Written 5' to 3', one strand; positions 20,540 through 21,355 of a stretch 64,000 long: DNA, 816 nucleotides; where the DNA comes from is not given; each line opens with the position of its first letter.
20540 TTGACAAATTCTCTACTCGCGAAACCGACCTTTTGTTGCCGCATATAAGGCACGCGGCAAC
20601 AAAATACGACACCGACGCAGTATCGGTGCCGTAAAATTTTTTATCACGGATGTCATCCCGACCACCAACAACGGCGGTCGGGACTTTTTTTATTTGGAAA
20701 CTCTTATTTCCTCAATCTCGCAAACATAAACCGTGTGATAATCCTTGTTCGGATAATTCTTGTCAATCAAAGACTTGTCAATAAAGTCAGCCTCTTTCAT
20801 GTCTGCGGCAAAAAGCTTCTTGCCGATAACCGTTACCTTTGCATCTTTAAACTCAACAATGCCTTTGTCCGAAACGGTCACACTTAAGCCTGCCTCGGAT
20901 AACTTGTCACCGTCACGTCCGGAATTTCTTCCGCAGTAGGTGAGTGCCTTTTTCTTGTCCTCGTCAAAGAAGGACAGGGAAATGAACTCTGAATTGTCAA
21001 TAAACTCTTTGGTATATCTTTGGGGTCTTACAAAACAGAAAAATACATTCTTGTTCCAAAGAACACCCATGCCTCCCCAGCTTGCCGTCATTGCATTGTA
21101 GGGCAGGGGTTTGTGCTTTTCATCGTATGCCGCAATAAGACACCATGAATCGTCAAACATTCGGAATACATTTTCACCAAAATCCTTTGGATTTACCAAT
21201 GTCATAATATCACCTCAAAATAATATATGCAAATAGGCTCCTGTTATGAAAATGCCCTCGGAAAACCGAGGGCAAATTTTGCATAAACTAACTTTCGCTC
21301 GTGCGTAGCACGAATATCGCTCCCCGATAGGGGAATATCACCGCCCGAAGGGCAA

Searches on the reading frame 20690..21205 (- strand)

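Call 42: search_protein_families(library=pfam, proteins=[window:20690-21205:-], max_evalue=0.0001)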
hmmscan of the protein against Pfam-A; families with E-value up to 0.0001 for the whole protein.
window:20690-21205:- (171 aa): 1 family
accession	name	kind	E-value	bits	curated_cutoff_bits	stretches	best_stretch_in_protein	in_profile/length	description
PF01613.24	Flavin_Reduct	-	8.2e-07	29.7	27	1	37-170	20-134/153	Flavin reductase like domain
